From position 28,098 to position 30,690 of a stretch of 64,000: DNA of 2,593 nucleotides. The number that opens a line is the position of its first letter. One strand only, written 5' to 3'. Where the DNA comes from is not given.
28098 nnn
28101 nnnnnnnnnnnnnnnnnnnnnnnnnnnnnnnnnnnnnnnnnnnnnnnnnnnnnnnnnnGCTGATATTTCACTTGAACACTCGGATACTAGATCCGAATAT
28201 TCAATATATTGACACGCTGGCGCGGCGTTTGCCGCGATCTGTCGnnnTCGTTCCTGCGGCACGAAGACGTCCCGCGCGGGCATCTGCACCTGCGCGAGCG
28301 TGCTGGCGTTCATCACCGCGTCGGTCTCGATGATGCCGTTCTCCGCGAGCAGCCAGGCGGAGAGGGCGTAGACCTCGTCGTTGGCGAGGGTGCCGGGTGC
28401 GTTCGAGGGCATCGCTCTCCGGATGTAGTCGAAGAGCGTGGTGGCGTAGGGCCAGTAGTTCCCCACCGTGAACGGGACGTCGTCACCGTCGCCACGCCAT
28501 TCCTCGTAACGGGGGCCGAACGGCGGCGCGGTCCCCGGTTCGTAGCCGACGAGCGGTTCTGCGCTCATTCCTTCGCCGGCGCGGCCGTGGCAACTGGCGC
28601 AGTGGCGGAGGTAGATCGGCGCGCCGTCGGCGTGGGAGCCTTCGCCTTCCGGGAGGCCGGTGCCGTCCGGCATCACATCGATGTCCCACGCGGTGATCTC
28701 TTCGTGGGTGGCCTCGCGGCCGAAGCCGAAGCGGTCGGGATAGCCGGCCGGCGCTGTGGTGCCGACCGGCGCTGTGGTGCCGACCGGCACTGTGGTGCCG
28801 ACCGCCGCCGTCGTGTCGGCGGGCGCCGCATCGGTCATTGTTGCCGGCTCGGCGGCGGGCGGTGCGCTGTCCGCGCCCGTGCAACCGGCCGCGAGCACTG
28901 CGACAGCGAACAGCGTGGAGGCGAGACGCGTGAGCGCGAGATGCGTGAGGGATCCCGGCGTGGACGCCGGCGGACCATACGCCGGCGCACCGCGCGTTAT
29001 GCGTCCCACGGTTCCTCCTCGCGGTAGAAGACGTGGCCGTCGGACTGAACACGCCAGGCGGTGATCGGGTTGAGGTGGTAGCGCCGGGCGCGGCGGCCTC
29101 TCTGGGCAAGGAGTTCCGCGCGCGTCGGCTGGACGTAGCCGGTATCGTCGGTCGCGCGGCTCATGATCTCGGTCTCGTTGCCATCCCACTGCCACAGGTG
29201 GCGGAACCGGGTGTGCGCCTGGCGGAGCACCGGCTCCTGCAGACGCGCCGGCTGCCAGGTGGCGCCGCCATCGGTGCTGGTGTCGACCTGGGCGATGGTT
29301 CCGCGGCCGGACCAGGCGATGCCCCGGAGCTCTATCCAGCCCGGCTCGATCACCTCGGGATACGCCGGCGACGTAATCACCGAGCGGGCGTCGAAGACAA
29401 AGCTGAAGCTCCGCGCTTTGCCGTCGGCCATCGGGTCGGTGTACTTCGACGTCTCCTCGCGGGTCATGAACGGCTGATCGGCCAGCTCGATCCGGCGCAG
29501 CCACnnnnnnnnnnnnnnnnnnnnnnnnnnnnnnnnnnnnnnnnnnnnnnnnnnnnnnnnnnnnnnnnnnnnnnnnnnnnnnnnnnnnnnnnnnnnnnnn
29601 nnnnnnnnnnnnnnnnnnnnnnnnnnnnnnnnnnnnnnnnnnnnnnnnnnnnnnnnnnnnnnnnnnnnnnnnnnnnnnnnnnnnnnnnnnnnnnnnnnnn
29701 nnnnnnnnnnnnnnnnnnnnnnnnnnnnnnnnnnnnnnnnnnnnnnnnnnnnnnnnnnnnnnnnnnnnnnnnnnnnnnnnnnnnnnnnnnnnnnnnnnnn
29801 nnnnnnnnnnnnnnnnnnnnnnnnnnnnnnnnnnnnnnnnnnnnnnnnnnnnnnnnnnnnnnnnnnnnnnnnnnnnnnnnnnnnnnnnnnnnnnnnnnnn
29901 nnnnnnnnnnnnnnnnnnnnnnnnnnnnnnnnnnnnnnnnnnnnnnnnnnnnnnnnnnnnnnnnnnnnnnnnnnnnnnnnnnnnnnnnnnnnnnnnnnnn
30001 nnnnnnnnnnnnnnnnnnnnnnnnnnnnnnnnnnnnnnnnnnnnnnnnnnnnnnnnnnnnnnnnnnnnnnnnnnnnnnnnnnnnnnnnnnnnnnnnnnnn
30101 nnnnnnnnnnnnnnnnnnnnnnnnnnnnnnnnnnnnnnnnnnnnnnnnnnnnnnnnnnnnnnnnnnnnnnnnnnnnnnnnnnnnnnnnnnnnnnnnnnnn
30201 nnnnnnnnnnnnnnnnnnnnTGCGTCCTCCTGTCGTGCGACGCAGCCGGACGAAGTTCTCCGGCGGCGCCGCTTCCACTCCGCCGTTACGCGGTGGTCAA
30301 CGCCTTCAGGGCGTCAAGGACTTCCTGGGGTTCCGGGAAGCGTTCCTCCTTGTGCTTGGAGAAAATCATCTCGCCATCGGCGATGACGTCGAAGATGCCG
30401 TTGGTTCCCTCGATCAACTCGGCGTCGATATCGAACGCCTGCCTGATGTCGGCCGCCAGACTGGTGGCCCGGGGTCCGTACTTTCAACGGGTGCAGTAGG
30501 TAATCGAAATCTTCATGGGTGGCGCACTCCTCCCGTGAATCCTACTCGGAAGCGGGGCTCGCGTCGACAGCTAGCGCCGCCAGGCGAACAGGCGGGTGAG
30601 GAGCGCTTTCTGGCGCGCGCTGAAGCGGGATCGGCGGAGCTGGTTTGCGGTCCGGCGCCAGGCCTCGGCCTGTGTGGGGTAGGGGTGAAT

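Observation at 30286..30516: Unannotated SelW/Rdx-family selenoprotein gene (CxxU) in an apparent coding gap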

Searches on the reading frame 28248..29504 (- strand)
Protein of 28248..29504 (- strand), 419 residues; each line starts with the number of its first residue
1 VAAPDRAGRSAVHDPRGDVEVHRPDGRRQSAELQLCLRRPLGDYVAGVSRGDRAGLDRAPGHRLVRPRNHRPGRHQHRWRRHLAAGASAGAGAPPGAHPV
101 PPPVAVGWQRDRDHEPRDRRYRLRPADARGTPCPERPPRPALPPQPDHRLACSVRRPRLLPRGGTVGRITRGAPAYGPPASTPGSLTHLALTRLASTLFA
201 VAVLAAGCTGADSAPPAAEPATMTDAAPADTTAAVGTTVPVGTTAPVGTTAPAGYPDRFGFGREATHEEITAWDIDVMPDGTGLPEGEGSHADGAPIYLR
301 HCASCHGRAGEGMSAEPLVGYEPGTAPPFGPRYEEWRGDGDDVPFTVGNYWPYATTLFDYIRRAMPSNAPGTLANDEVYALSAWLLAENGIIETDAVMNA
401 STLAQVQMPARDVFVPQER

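Call 26: search_protein_families(library=pfam, proteins=[window:28248-29504:-], max_evalue=0.00001)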
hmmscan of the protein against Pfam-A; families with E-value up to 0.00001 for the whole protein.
window:28248-29504:- (419 aa): 2 families
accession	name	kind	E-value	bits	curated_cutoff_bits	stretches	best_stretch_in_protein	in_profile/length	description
PF00034.26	Cytochrom_C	-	1.6e-07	33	21.3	1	292-386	2-87/90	Cytochrome c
PF13442.11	Cytochrome_CBB3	-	1.7e-07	31.9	27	1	292-385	4-68/68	Cytochrome C oxidase, cbb3-type, subunit III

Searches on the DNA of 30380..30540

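Call 65: search_rna_families(source=window, start=30380, end=30540, threshold=evalue, max_evalue=10)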
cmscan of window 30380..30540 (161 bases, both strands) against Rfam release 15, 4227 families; matches with E-value up to 10: 2.
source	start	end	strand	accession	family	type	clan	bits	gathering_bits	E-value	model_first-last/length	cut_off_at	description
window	30403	30476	+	RF00831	mir-73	Gene; miRNA;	CL00090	12.9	86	1.8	1-94/94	no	mir-73 microRNA precursor family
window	30380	30412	+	RF01099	PK-IAV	Cis-reg;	-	12.3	47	4.1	16-48/48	5'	Pseudoknot of influenza A virus gene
